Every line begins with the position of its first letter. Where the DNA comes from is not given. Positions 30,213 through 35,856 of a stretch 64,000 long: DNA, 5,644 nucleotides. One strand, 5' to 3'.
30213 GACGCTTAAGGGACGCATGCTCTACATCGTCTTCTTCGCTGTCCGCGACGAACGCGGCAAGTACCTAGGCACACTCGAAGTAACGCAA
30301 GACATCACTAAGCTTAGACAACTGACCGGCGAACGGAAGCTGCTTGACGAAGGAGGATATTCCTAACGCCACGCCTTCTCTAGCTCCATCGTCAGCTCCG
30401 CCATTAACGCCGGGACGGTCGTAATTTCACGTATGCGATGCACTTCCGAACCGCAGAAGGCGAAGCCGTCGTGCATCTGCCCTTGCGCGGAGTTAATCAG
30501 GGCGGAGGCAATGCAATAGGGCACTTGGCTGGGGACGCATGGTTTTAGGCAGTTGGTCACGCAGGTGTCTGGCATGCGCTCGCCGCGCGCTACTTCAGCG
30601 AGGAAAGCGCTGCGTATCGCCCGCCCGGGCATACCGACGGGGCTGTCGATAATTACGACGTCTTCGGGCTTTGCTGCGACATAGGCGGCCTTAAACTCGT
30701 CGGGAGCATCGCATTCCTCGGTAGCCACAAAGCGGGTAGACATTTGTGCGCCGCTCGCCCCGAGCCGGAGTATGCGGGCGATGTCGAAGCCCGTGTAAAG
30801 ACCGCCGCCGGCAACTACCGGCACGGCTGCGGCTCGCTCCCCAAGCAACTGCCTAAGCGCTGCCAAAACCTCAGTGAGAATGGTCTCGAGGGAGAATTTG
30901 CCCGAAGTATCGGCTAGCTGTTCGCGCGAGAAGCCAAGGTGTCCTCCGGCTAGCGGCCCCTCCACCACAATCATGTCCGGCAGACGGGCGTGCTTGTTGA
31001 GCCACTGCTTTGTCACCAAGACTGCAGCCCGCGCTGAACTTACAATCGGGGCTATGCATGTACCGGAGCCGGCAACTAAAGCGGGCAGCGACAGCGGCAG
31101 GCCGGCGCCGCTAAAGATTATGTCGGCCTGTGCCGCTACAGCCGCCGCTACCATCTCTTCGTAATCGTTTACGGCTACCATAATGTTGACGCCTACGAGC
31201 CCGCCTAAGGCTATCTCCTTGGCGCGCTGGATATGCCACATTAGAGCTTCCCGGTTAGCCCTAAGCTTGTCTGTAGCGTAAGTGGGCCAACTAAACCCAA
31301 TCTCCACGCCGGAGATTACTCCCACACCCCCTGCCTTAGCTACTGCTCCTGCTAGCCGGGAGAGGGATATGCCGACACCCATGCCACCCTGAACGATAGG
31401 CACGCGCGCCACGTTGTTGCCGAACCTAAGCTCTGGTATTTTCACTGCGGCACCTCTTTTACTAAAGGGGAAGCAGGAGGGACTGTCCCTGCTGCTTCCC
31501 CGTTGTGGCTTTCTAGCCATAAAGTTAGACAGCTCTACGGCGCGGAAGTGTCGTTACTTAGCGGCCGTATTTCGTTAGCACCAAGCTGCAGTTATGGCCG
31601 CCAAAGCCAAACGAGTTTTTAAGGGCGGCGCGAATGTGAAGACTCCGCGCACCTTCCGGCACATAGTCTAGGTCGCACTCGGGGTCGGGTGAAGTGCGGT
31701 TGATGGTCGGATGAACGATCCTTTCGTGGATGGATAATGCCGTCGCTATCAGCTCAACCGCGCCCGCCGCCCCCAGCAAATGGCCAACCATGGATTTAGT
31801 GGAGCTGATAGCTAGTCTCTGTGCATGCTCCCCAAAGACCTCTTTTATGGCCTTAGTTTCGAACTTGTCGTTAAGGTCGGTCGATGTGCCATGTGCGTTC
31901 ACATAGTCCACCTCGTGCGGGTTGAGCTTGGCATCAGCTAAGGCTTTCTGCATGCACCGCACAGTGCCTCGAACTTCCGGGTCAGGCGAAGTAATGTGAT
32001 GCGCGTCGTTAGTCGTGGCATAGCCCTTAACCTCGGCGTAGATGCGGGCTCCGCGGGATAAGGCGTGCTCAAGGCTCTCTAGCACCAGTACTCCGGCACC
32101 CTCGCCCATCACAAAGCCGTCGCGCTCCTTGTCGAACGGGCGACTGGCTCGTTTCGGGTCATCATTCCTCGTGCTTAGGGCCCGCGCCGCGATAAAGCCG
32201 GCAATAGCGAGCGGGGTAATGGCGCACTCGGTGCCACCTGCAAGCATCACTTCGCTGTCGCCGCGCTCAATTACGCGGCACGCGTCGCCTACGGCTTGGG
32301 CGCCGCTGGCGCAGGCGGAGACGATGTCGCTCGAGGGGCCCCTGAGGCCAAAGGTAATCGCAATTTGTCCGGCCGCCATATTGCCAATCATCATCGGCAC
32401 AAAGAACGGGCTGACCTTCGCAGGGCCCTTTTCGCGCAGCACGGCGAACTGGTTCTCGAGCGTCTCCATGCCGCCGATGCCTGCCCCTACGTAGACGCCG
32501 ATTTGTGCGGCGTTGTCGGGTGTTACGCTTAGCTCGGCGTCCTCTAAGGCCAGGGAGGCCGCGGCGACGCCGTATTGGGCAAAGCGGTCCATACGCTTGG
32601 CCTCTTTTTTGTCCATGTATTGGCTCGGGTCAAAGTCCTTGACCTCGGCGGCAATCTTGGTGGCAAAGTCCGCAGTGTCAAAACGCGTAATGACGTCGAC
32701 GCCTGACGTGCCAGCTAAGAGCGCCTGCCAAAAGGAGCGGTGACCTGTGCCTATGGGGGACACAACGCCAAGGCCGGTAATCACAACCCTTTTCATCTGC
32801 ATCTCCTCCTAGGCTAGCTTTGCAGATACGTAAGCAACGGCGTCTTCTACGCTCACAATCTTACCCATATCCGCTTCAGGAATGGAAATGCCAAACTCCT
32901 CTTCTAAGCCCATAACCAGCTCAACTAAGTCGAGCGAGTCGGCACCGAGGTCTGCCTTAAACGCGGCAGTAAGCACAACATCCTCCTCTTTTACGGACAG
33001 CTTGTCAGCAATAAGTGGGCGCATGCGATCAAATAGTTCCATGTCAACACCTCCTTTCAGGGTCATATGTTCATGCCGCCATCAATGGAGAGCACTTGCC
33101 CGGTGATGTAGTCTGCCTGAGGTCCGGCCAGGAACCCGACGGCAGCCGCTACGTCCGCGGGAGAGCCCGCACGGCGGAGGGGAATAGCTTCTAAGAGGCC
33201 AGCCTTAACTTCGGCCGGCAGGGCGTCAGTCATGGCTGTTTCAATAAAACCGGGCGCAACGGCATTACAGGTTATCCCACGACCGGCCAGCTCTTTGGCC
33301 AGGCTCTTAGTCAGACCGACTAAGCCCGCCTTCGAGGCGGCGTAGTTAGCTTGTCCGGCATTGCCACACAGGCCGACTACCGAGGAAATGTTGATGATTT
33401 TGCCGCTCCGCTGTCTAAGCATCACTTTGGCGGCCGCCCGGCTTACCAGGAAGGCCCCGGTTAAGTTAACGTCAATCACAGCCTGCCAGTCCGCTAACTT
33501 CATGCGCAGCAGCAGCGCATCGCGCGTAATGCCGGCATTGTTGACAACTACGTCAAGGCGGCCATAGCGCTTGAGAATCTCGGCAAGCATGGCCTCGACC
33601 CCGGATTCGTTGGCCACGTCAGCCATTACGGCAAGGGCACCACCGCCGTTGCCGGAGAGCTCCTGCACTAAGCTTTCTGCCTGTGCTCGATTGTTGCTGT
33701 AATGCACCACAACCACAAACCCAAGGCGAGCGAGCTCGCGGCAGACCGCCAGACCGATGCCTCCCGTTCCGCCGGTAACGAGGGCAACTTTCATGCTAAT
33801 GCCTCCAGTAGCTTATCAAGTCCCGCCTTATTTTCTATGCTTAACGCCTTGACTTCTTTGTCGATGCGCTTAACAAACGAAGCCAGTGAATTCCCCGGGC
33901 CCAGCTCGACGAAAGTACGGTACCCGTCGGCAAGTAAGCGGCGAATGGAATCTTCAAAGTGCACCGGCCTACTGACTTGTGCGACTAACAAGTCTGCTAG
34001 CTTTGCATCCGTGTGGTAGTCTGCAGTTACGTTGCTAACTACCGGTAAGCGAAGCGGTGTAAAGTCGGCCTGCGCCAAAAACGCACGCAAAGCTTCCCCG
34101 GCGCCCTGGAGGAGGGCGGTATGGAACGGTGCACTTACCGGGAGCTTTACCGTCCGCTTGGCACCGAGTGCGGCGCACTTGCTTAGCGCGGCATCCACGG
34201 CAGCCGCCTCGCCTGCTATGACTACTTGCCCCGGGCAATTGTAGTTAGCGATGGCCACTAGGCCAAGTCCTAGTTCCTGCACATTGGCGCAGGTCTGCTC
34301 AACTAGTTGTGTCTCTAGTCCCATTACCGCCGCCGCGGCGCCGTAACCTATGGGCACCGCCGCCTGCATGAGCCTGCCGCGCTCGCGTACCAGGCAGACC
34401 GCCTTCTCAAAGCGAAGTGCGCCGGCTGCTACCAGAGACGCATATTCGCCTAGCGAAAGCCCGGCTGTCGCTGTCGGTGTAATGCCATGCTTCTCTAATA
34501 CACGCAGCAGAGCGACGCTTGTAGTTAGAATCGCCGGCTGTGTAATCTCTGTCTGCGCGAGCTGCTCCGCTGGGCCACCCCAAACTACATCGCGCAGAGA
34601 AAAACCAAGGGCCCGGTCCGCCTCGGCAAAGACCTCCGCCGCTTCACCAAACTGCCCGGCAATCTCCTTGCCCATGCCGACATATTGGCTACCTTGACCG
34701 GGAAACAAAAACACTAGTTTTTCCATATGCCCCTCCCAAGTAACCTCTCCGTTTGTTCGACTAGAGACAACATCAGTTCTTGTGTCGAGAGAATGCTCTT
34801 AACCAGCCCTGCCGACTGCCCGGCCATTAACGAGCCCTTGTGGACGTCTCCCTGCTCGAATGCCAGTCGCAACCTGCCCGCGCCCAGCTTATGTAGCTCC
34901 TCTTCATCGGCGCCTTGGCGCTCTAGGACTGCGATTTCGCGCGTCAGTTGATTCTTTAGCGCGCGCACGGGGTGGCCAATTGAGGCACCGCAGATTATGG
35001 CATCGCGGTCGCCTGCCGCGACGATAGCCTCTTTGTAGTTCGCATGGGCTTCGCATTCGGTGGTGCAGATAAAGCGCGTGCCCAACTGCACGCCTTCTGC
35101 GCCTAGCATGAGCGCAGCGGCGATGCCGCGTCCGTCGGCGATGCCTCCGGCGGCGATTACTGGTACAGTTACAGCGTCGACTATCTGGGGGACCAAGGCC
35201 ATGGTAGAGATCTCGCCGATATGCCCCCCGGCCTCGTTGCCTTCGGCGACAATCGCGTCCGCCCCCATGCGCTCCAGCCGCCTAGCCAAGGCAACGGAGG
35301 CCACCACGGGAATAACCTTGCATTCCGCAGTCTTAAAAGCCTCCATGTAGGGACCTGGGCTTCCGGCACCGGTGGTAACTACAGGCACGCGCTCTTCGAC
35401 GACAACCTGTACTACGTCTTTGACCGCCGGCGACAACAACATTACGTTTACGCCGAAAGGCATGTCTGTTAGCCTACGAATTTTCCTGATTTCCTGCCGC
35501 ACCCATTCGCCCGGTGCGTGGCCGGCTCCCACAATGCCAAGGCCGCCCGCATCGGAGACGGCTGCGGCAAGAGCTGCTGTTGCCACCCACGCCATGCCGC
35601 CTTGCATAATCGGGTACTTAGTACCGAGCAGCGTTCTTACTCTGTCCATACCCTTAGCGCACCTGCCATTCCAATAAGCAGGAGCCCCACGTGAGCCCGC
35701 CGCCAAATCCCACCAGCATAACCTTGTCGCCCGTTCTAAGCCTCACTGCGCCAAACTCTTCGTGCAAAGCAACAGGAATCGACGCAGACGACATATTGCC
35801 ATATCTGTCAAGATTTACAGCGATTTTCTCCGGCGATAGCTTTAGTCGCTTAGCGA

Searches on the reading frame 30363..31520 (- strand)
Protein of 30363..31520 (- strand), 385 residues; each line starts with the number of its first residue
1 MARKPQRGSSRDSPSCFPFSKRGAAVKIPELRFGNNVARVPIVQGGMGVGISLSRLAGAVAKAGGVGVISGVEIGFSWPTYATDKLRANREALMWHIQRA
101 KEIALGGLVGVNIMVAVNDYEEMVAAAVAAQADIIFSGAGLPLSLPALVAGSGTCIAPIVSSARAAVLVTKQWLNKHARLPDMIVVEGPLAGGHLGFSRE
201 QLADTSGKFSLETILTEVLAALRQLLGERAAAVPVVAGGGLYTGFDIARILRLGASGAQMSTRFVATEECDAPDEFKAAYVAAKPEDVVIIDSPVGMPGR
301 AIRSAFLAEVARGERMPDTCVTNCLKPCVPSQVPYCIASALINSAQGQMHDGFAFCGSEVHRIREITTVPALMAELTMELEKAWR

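Call 8: search_protein_families(library=pfam, proteins=[window:30363-31520:-])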
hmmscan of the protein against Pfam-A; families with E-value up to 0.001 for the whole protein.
window:30363-31520:- (385 aa): 3 families
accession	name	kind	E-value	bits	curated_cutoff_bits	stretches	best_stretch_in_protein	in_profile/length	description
PF03060.21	NMO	-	6.4e-46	157.7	28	1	40-378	12-330/331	Nitronate monooxygenase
PF01645.23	Glu_synthase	-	4e-05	23.4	20.4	1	180-270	228-313/369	Conserved region in glutamate synthase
PF00478.31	IMPDH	-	0.00056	19.4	25.6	0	229-272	204-247/345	IMP dehydrogenase / GMP reductase domain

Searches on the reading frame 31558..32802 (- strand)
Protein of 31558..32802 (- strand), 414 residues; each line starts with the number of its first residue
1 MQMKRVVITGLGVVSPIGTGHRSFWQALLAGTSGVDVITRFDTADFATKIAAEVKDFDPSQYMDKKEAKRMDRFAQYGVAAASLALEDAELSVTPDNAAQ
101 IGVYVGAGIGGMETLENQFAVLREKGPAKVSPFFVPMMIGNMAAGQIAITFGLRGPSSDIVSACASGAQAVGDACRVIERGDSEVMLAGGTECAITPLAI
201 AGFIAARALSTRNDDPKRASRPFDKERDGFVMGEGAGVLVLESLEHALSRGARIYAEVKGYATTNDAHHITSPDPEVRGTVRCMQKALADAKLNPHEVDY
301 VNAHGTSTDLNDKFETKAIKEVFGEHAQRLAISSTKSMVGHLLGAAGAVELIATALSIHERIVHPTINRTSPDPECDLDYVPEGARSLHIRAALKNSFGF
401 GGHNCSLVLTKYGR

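Call 8: search_protein_families(library=pfam, proteins=[window:31558-32802:-])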
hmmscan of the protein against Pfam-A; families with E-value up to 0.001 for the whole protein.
window:31558-32802:- (414 aa): 3 families
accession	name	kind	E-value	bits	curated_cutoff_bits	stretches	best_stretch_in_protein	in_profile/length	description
PF00109.32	ketoacyl-synt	-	1.4e-64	218.6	20.8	1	3-247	1-252/252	Beta-ketoacyl synthase, N-terminal domain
PF02801.28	Ketoacyl-synt_C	-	8.7e-43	145.6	20.8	1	255-368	1-117/119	Beta-ketoacyl synthase, C-terminal domain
PF00108.29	Thiolase_N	-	2.4e-06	27.6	26.4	1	140-192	59-113/260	Thiolase, N-terminal domain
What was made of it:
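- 30363..36643 (-): Regulated operon: fabH (36643-35654), fabK/NMO (35649-34714), fabD (34726-33791), fabG (33794-33063), acpP (33042-32809), fabF (32796-31558) and a second NMO gene (31445-30363). Pfam (call 8).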

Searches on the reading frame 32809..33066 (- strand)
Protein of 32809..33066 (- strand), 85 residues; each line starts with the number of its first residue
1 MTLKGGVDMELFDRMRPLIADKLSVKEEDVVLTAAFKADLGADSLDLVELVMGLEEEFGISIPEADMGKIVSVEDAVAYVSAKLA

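Call 8: search_protein_families(library=pfam, proteins=[window:32809-33066:-])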
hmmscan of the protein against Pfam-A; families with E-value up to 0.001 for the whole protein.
window:32809-33066:- (85 aa): 1 family
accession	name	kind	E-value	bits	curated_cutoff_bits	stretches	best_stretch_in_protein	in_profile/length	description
PF00550.31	PP-binding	-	1.1e-12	48.4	20.8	1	14-80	2-67/67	Phosphopantetheine attachment site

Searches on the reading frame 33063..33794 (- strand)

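Call 8: search_protein_families(library=pfam, proteins=[window:33063-33794:-])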
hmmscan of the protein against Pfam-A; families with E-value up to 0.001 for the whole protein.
window:33063-33794:- (243 aa): 6 families
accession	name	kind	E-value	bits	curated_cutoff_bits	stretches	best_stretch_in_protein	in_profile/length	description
PF13561.12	adh_short_C2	-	2.9e-65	220.6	27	1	11-242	6-236/236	Enoyl-(Acyl carrier protein) reductase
PF00106.31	adh_short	-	9.1e-63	211.7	26.6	1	2-194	1-192/195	short chain dehydrogenase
PF08659.16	KR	-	4.9e-26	92.2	22.6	1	4-164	3-162/180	KR domain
PF01370.27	Epimerase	-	1.5e-06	28.2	20.9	1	4-141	1-120/240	NAD dependent epimerase/dehydratase family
PF23441.1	SDR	-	4.4e-06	26.7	27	1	4-241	10-255/258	SDR-like rossmann domain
PF02719.21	Polysacc_synt_2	-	0.00017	21.3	20.2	1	5-123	2-117/293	Polysaccharide biosynthesis protein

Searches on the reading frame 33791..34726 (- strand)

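Call 8: search_protein_families(library=pfam, proteins=[window:33791-34726:-])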
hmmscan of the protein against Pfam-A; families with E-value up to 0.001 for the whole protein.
window:33791-34726:- (311 aa): 1 family
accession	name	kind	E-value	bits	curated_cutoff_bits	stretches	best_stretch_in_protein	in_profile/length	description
PF00698.26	Acyl_transf_1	-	4.2e-40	138.6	32.7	1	5-292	1-282/319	Acyl transferase domain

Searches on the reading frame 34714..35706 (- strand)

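Call 8: search_protein_families(library=pfam, proteins=[window:34714-35706:-])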
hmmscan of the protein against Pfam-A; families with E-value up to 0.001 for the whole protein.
window:34714-35706:- (330 aa): 7 families
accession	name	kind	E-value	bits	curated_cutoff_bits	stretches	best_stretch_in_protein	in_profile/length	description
PF03060.21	NMO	-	2.5e-77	260.9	28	1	25-317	6-330/331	Nitronate monooxygenase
PF00478.31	IMPDH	-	1.4e-08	34.6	25.6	1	159-222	186-249/345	IMP dehydrogenase / GMP reductase domain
PF01070.24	FMN_dh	-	4.9e-07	29.5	24.9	1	135-220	226-313/350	FMN-dependent dehydrogenase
PF04481.18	DUF561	-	2.8e-06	27.1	21.6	1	135-212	132-217/243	Protein of unknown function (DUF561)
PF05690.20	ThiG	-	1.9e-05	24.6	23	1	136-232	132-227/247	Thiazole biosynthesis protein ThiG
PF01645.23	Glu_synthase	-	0.00018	21.3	20.4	0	181-221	276-316/369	Conserved region in glutamate synthase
PF00977.27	His_biosynth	-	0.00028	20.8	23.6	1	138-213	32-106/228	Histidine biosynthesis protein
